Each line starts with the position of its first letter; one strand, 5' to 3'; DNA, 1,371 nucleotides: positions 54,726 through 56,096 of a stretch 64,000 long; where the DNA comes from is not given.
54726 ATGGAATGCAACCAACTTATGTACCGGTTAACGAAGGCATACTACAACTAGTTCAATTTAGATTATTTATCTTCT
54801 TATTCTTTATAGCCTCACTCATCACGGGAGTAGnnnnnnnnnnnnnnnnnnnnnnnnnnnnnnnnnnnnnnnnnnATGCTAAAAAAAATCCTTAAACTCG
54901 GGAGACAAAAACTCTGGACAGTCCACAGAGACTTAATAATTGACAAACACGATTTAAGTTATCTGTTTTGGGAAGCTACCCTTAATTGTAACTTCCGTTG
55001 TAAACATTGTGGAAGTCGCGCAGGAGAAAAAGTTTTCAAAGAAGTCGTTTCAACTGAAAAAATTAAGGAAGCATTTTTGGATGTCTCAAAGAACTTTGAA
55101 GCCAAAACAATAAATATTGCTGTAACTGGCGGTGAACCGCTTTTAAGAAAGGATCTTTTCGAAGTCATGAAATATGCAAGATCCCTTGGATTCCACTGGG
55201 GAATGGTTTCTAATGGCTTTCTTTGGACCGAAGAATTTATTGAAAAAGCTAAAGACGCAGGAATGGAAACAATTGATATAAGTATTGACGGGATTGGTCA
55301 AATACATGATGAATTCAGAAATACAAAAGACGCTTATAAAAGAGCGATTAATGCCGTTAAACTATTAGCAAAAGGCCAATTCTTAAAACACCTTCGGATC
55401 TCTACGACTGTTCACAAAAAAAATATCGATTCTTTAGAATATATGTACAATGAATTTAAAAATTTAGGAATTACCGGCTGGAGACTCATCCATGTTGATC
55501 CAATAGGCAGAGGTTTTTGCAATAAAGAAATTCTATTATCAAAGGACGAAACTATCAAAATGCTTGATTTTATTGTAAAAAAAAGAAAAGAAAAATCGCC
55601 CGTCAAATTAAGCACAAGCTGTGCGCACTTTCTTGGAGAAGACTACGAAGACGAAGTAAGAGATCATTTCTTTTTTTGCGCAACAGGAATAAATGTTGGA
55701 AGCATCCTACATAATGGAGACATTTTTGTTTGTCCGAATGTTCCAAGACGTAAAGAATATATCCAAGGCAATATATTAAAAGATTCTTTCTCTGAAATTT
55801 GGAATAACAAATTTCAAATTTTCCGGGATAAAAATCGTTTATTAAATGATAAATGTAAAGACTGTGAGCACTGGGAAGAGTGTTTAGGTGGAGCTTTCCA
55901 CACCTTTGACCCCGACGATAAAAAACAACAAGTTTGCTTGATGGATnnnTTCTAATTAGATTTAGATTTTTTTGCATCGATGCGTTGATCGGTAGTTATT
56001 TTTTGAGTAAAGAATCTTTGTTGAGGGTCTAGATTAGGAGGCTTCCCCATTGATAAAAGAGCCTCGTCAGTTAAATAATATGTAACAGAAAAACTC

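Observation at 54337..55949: Radical SAM/SPASM enzyme immediately preceded by two tandem paralogous small membrane-anchored peptides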

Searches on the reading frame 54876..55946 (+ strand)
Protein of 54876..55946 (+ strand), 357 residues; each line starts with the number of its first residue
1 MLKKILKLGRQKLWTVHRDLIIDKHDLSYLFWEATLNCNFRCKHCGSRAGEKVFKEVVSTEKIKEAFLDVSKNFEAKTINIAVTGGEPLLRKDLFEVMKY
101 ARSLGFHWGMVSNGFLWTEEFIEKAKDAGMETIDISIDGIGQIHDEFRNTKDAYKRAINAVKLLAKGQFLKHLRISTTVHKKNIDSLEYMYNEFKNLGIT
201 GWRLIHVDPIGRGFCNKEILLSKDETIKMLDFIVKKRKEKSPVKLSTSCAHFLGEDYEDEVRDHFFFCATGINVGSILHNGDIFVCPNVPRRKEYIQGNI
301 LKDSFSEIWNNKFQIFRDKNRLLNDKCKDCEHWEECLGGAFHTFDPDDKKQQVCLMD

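Call 3: search_protein_families(library=ncbifam, proteins=[window:54876-55946:+], max_evalue=1)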
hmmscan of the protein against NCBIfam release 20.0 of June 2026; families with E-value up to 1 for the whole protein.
window:54876-55946:+ (357 aa): 83 families (the best 25 are shown)
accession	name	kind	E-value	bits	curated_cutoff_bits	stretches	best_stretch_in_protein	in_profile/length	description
TIGR04133.1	rSAM_w_lipo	hypoth_equivalog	9.8e-87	291.1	425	1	15-354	11-344/350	TIGR04133 family radical SAM/SPASM protein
TIGR04545.1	rSAM_ahbD_hemeb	equivalog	1.9e-46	159.1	500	1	31-339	3-317/339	heme b synthase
TIGR04051.1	rSAM_NirJ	equivalog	3.7e-41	141.3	515.45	2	31-239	5-208/354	heme d1 biosynthesis radical SAM protein NirJ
TIGR04053.2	TIGR04053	equivalog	2.9e-40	138.6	395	2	30-248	10-224/366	TIGR04053 family radical SAM/SPASM domain-containing protein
TIGR04055.1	rSAM_NirJ2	equivalog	9.7e-40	137.1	500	1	31-339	3-303/326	putative heme d1 biosynthesis radical SAM protein NirJ2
TIGR04546.1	rSAM_ahbC_deAc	equivalog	4.4e-36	124.5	650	2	22-239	35-245/390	12,18-didecarboxysiroheme deacetylase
TIGR03962.1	mycofact_rSAM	equivalog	1.2e-35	123.4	265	1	30-341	14-314/339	mycofactocin radical SAM maturase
TIGR04103.1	rSAM_nif11_3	equivalog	5.2e-35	120.8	725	1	26-342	3-327/412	nif11-class peptide radical SAM maturase 3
TIGR04347.1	pseudo_SAM_Halo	equivalog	6.4e-35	121.1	525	2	28-233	38-238/390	TIGR04347 family pseudo-SAM/SPASM protein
TIGR04054.1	rSAM_NirJ1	equivalog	1.9e-34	119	650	2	31-237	39-240/387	putative heme d1 biosynthesis radical SAM protein NirJ1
TIGR04303.1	GeoRSP_rSAM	equivalog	2.4e-33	116.1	400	1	32-340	9-306/325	GeoRSP system radical SAM/SPASM protein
TIGR03913.1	rad_SAM_trio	equivalog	8.4e-30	103.6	591.75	1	29-343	20-338/477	GDL motif peptide-associated radical SAM/SPASM maturase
NF050035.1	rSAM_WgK_link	exception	3.1e-29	102.1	650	2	35-244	16-219/367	radical SAM/SPASM peptide maturase WgkB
TIGR02109.1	PQQ_syn_pqqE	equivalog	1.1e-27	97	381.35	1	30-339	9-311/358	pyrroloquinoline quinone biosynthesis protein PqqE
NF047865.1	rSAM_PapB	equivalog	8e-27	94.3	340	1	35-341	10-317/330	PapB family radical SAM/SPASM ranthipeptide maturase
TIGR03942.1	sulfatase_rSAM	equivalog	5.4e-20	71.8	349.45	1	35-341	8-325/363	anaerobic sulfatase maturase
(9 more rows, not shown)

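Call 4: search_protein_families(library=pfam, proteins=[window:54876-55946:+], max_evalue=1)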
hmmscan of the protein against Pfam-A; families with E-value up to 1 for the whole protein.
window:54876-55946:+ (357 aa): 5 families
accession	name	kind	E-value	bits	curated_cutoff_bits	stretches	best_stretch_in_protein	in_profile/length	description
PF04055.27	Radical_SAM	-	1.5e-21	77.7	29.5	1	35-191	4-163/166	Radical SAM superfamily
PF13186.11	SPASM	-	6.4e-10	39.6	21.5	1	274-331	7-67/67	Iron-sulfur cluster-binding domain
PF13353.11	Fer4_12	-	8.3e-08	33.1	22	1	37-140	14-116/137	4Fe-4S single cluster domain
PF24116.1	DUF7390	-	0.17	12.6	28.4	1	95-193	11-102/118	Domain of unknown function (DUF7390)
PF00702.32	Hydrolase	-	0.18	12.6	26.4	1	86-160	95-166/191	haloacid dehalogenase-like hydrolase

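Call 6: find_homologous_proteins(query=window:54876-55946:+)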
Query window:54876-55946:+ (357 aa): 1834 proteins with E <= 0.001 among 4117 candidates; the best 120 are listed.
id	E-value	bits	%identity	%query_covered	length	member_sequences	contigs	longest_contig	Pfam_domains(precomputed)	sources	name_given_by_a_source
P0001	7.7e-244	826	99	100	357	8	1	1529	PF13186.12,PF04055.28,PF13353.12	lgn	-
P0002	3.4e-201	686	79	100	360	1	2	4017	PF13186.12,PF04055.28,PF13353.12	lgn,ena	-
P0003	1.4e-168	579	69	100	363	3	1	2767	PF13186.12,PF04055.28,PF13353.12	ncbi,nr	ncbi:radical SAM protein [Candidatus Peregrinibacteria bacterium]|nr:radical SAM protein [Candidatus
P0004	6.1e-168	577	68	100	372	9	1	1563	PF13186.12,PF04055.28,PF13353.12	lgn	-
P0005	7.1e-168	577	69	100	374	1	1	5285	PF13186.12,PF04055.28,PF13353.12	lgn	-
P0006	8.7e-167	573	68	100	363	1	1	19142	PF13186.12,PF04055.28,PF13353.12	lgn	-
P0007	5.4e-166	570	67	100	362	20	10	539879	PF13186.12,PF04055.28,PF13353.12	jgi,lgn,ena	jgi:radical SAM protein with 4Fe4S-binding SPASM domain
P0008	6.8e-166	570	68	100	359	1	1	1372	PF13186.12,PF04055.28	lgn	-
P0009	9.7e-165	566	67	100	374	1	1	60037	PF13186.12,PF04055.28,PF13353.12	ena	-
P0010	6.2e-164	564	67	100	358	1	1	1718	PF13186.12,PF04055.28,PF13353.12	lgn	-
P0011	3.4e-161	555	65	100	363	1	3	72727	PF13186.12,PF04055.28,PF13353.12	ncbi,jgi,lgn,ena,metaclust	metaclust:\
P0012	2.7e-160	552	66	100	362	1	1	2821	PF13186.12,PF04055.28,PF13353.12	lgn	-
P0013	4.4e-160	551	64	100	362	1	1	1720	PF13186.12,PF04055.28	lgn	-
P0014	1.7e-159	549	66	99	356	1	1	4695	PF13186.12,PF04055.28,PF13353.12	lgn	-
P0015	3.8e-159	548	65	100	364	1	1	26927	PF13186.12,PF04055.28,PF13353.12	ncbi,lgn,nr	ncbi:MAG: radical SAM protein [bacterium]|nr:radical SAM protein [bacterium]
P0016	2.5e-158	545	64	100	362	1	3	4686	PF13186.12,PF04055.28,PF13353.12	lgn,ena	-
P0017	2.1e-157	542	64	100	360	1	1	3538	PF13186.12,PF04055.28,PF13353.12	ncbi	-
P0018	8.1e-157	540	64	100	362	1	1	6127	PF13186.12,PF04055.28,PF13353.12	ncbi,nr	ncbi:MAG: radical SAM protein [Candidatus Moranbacteria bacterium]|nr:radical SAM protein [Candidatu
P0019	9.6e-157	540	66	97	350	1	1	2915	PF13186.12,PF04055.28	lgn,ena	-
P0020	2.3e-156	539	65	100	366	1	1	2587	PF13186.12,PF04055.28,PF13353.12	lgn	-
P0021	2.4e-156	539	62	100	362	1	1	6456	PF13186.12,PF04055.28,PF13353.12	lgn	-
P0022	2.5e-156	539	64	100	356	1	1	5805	PF13186.12,PF04055.28,PF13353.12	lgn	-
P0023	3.2e-156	538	64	100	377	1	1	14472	PF13186.12,PF04055.28,PF13353.12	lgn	-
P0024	4.1e-156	538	63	100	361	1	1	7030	PF13186.12,PF04055.28,PF13353.12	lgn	-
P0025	1.5e-155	536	64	100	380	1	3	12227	PF13186.12,PF04055.28,PF13353.12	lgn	-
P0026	7.0e-155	534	61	100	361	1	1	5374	PF13186.12,PF04055.28,PF13353.12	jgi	jgi:radical SAM protein with 4Fe4S-binding SPASM domain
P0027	3.5e-154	531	63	99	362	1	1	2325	PF13186.12,PF04055.28,PF13353.12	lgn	-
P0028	3.8e-154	531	62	100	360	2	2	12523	PF13186.12,PF04055.28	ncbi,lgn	ncbi:MAG: radical SAM protein [Candidatus Paceibacterota bacterium]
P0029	3.9e-154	531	63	100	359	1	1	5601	PF13186.12,PF04055.28,PF13353.12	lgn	-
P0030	9.3e-154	530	63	100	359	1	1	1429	PF13186.12,PF04055.28,PF13353.12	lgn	-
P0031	7.3e-153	527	62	100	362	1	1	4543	PF13186.12,PF04055.28,PF13353.12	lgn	-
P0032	8.8e-153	527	63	99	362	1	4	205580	PF13186.12,PF04055.28,PF13353.12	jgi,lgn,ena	jgi:radical SAM protein with 4Fe4S-binding SPASM domain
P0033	1.0e-151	523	64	99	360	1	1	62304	PF13186.12,PF04055.28,PF13353.12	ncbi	-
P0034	1.7e-151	523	62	100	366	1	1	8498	PF13186.12,PF04055.28,PF13353.12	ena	-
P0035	2.4e-151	522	60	99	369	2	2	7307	PF13186.12,PF04055.28,PF13353.12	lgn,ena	-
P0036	7.2e-151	521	62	100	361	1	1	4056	PF13186.12,PF04055.28,PF13353.12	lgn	-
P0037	2.9e-150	519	60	100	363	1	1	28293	PF13186.12,PF04055.28,PF13353.12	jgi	jgi:radical SAM protein with 4Fe4S-binding SPASM domain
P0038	8.4e-150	517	61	100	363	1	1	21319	PF13186.12,PF04055.28,PF13353.12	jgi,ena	jgi:radical SAM protein with 4Fe4S-binding SPASM domain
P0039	3.9e-149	515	61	100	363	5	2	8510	PF13186.12,PF04055.28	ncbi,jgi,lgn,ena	ncbi:MAG: radical SAM protein [Candidatus Paceibacterota bacterium]|jgi:radical SAM protein with 4Fe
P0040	6.5e-149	514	62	100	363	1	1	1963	PF13186.12,PF04055.28,PF13353.12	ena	-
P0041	8.2e-149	514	60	100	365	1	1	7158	PF13186.12,PF04055.28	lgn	-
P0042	3.8e-147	508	62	100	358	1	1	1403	PF13186.12,PF04055.28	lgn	-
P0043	1.1e-146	507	62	100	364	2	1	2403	PF13186.12,PF04055.28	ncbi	-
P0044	1.2e-146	507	60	100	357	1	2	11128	PF13186.12,PF04055.28,PF13353.12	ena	-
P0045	1.6e-145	503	61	100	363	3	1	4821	PF13186.12,PF04055.28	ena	-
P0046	1.1e-144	500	59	100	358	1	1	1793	PF13186.12,PF04055.28,PF13353.12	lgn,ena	-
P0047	1.2e-144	500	61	97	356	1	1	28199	PF13186.12,PF04055.28,PF13353.12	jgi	jgi:radical SAM protein with 4Fe4S-binding SPASM domain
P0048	3.3e-143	495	62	100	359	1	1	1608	PF04055.28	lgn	-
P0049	4.1e-143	495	57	99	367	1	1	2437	PF13186.12,PF04055.28,PF13353.12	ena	-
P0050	2.6e-141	489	58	100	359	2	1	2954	PF13186.12,PF04055.28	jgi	jgi:radical SAM protein with 4Fe4S-binding SPASM domain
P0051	5.9e-140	485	59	100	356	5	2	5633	PF13186.12,PF04055.28,PF13353.12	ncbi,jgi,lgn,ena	-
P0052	2.8e-139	482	60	96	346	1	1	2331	PF13186.12,PF04055.28,PF13353.12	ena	-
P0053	1.4e-138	480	58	99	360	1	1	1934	PF13186.12,PF04055.28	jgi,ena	-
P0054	7.0e-138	478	58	99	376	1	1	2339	PF13186.12,PF04055.28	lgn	-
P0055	7.3e-138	478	64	90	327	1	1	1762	PF13186.12,PF04055.28,PF13353.12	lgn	-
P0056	2.0e-137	476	57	100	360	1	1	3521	PF13186.12,PF04055.28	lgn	-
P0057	4.7e-137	475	58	100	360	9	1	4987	PF13186.12,PF04055.28,PF13353.12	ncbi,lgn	-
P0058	5.9e-137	475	58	100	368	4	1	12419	PF13186.12,PF04055.28,PF13353.12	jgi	jgi:radical SAM protein with 4Fe4S-binding SPASM domain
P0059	1.1e-136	474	62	98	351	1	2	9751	PF04055.28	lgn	-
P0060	1.2e-136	474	57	100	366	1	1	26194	PF13186.12,PF04055.28,PF13353.12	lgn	-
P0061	2.0e-136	473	57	100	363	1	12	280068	PF13186.12,PF04055.28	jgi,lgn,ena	jgi:radical SAM protein with 4Fe4S-binding SPASM domain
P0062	3.5e-136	472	58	99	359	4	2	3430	PF13186.12,PF04055.28,PF13353.12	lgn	-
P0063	4.8e-136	472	58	99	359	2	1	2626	PF13186.12,PF04055.28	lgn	-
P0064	8.7e-136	471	55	100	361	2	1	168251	PF13186.12,PF04055.28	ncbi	-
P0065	9.8e-136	471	58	100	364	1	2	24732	PF13186.12,PF04055.28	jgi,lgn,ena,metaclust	metaclust:\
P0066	1.2e-135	470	55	100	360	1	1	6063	PF13186.12,PF04055.28,PF13353.12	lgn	-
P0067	1.3e-135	470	58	100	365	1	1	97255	PF13186.12,PF04055.28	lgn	-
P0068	2.1e-135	470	57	100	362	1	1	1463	PF13186.12,PF04055.28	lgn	-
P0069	1.6e-134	467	57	100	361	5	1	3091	PF13186.12,PF04055.28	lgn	-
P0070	4.3e-134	465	56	99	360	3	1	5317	PF13186.12,PF04055.28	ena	-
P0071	9.1e-134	464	60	100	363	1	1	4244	PF04055.28,PF13353.12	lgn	-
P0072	4.0e-133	462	55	100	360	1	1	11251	PF13186.12,PF04055.28,PF13353.12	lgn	-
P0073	4.0e-133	462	58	100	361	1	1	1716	PF13186.12,PF04055.28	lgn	-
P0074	4.8e-133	462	56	100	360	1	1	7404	PF13186.12,PF04055.28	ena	-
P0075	4.8e-133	462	56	99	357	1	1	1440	PF13186.12,PF04055.28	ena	-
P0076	5.1e-133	462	56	99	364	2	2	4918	PF13186.12,PF04055.28,PF13353.12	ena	-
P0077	6.9e-133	461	56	98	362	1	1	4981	PF13186.12,PF04055.28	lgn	-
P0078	1.5e-132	460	55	100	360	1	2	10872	PF13186.12,PF04055.28,PF13353.12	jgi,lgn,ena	-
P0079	1.5e-132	460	55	99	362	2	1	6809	PF13186.12,PF04055.28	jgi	jgi:radical SAM protein with 4Fe4S-binding SPASM domain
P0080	1.6e-132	460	55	100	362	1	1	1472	PF13186.12,PF04055.28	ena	-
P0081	2.7e-132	459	55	100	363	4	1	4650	PF13186.12,PF04055.28,PF13353.12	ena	-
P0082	3.0e-132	459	57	99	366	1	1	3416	PF13186.12,PF04055.28,PF13353.12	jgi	-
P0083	3.5e-132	459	55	100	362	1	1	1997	PF13186.12,PF04055.28,PF13353.12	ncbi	-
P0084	5.0e-132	459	56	99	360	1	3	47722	PF13186.12,PF04055.28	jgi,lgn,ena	-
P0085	5.6e-132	458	57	100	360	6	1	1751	PF13186.12,PF04055.28,PF13353.12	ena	-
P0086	6.2e-132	458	54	99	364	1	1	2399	PF13186.12,PF04055.28,PF13353.12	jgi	jgi:radical SAM protein with 4Fe4S-binding SPASM domain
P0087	6.3e-132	458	56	99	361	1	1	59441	PF13186.12,PF04055.28,PF13353.12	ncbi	ncbi:MAG: radical SAM protein [Patescibacteria group bacterium]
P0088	1.6e-131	457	56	99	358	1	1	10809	PF13186.12,PF04055.28,PF13353.12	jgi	jgi:radical SAM protein with 4Fe4S-binding SPASM domain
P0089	3.0e-131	456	57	98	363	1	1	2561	PF13186.12,PF04055.28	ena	-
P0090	4.7e-131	455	56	98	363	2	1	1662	PF13186.12,PF04055.28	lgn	-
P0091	6.3e-131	455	55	100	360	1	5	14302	PF13186.12,PF04055.28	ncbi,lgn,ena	-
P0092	9.8e-131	454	59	93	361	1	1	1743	PF13186.12,PF04055.28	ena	-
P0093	4.0e-130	452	58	100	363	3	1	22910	PF04055.28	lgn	-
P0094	4.7e-130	452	55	99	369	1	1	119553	PF13186.12,PF04055.28,PF13353.12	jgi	-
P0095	9.8e-130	451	55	99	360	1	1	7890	PF13186.12,PF04055.28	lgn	-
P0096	1.1e-129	451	57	99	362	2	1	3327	PF13186.12,PF04055.28,PF13353.12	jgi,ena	-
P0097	1.6e-129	450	55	100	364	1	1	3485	PF13186.12,PF04055.28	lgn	-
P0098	1.7e-129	450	55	99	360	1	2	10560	PF13186.12,PF04055.28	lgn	-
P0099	1.8e-129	450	54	100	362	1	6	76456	PF13186.12,PF04055.28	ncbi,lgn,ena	ncbi:MAG: radical SAM protein [Patescibacteria group bacterium]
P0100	2.4e-129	450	55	100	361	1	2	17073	PF13186.12,PF04055.28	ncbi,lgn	-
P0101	2.5e-129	450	55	100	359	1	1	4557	PF13186.12,PF04055.28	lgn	-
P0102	2.9e-129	449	58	90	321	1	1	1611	PF13186.12,PF04055.28,PF13353.12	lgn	-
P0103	5.0e-129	449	53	100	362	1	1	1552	PF13186.12,PF04055.28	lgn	-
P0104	7.7e-129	448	56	100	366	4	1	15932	PF13186.12,PF04055.28,PF13353.12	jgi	jgi:radical SAM protein with 4Fe4S-binding SPASM domain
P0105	1.8e-128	447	54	100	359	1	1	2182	PF13186.12,PF04055.28,PF13353.12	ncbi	-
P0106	2.3e-128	447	55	99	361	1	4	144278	PF13186.12,PF04055.28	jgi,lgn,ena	jgi:radical SAM protein with 4Fe4S-binding SPASM domain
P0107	2.5e-128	446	56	96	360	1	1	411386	PF13186.12,PF04055.28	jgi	jgi:radical SAM protein with 4Fe4S-binding SPASM domain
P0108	3.2e-128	446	54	100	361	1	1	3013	PF13186.12,PF04055.28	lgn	-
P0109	4.5e-128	446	60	98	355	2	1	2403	PF04055.28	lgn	-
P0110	6.3e-128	445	54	100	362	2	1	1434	PF13186.12,PF04055.28,PF13353.12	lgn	-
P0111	1.1e-127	444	54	100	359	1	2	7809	PF13186.12,PF04055.28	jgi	-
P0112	2.4e-127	443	54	99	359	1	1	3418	PF13186.12,PF04055.28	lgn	-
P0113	2.5e-127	443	54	100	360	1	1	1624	PF13186.12,PF04055.28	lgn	-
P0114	3.2e-127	443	59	100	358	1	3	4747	PF04055.28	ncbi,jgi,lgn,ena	-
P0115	3.8e-127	443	58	100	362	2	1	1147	PF04055.28,PF13353.12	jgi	jgi:radical SAM protein with 4Fe4S-binding SPASM domain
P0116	4.0e-127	442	55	100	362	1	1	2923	PF13186.12,PF04055.28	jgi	jgi:radical SAM protein with 4Fe4S-binding SPASM domain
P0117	4.9e-127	442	53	99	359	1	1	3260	PF13186.12,PF04055.28,PF13353.12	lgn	-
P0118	6.1e-127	442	53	99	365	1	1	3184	PF13186.12,PF04055.28,PF13353.12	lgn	-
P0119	7.4e-127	442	55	99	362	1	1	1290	PF13186.12,PF04055.28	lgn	-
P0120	1.2e-126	441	54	100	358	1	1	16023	PF13186.12,PF04055.28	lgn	-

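Call 8: find_related_loci(query=A1, collection=genome_contigs, flank=4000)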
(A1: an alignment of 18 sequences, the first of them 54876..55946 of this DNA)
Query A1 (357 aa) in genome_contigs; peptide patterns used: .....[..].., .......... (x = any residue, [..] = any of these).
596 stretches matched a pattern; 532 encode a relative of the query (tblastn E <= 1e-3); the best 80 are kept; 80 distinct loci.
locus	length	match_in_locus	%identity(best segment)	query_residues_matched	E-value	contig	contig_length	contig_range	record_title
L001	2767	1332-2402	69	1-357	0e+0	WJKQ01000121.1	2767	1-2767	MAG: Candidatus Peregrinibacteria bacterium isolate Bin_503 k141_4105989, whole genome shotgun sequence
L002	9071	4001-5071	67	1-357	2e-168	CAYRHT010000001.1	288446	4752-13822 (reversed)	MAG TPA_asm: uncultured Gammaproteobacteria bacterium isolate binchicken_co28_75 genome assembly, contig: NODE_4_length_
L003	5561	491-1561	66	1-357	9e-169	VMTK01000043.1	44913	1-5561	MAG: Candidatus Falkowbacteria bacterium isolate S3_17 k141_63889, whole genome shotgun sequence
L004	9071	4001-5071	66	1-357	7e-166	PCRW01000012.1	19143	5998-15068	MAG: Candidatus Moranbacteria bacterium CG23_combo_of_CG06-09_8_20_14_all_35_22 CG23_scaffold_4377_c, whole genome shotg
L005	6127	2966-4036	64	1-357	1e-161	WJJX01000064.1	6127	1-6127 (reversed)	MAG: Candidatus Moraniibacteriota bacterium isolate Bin_346 k141_2241490, whole genome shotgun sequence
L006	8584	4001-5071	62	1-357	1e-156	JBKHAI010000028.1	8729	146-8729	MAG: Candidatus Paceibacterota bacterium isolate D1M01_136 NODE_12950_length_8729_cov_43.403505, whole genome shotgun se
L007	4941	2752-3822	61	1-357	1e-153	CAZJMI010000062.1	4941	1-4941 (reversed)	MAG TPA_asm: uncultured Gammaproteobacteria bacterium isolate SRP178699_co1_474 genome assembly, contig: NODE_25588_leng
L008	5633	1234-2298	59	1-356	4e-144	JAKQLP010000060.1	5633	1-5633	MAG: bacterium isolate USDV_maxbin.197 k141_1761653, whole genome shotgun sequence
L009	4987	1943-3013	58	1-357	3e-142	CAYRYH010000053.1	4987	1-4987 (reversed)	MAG TPA_asm: uncultured Gammaproteobacteria bacterium isolate SRP192927_co2_716 genome assembly, contig: NODE_40057_leng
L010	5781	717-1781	55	1-356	6e-140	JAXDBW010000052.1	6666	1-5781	MAG: Patescibacteria group bacterium isolate POMEDNA-B28 Raw2_k127_2077718, whole genome shotgun sequence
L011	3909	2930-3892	66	1-321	2e-142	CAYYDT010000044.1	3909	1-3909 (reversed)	MAG TPA_asm: uncultured Gammaproteobacteria bacterium isolate SRP319275_co2_31 genome assembly, contig: NODE_29230_lengt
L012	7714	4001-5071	57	1-357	4e-140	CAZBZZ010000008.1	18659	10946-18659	MAG TPA_asm: uncultured Candidatus Peribacteria bacterium isolate SRP077602_co5_130 genome assembly, contig: NODE_14255_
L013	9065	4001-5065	56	1-354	2e-136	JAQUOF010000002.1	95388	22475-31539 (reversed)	MAG: Patescibacteria group bacterium isolate STD1_195 NODE_468_length_95388_cov_11.422702_Sandtown_D1, whole genome shot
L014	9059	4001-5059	56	1-354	2e-135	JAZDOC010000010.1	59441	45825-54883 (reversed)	MAG: Patescibacteria group bacterium isolate MEGAHIT-group-0.747 k141_12102598, whole genome shotgun sequence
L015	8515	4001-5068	55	1-357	2e-134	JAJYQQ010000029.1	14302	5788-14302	MAG: bacterium isolate DS4.bin43 NODE_4939_length_14302_cov_2.240705, whole genome shotgun sequence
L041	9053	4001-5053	38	2-354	9e-85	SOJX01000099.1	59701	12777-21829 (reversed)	MAG: Planctomycetota bacterium isolate E44_bin39 NODE_91_length_59701_cov_7.678151, whole genome shotgun sequence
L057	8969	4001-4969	40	25-354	5e-78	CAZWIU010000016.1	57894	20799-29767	MAG TPA_asm: uncultured Bacteroidales bacterium isolate SRP167436_co1_197 genome assembly, contig: NODE_624_length_57894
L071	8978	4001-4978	37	25-355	3e-76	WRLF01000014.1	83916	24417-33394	MAG: Treponema sp. isolate Th196P3bin148 Ga0099364_10000293, whole genome shotgun sequence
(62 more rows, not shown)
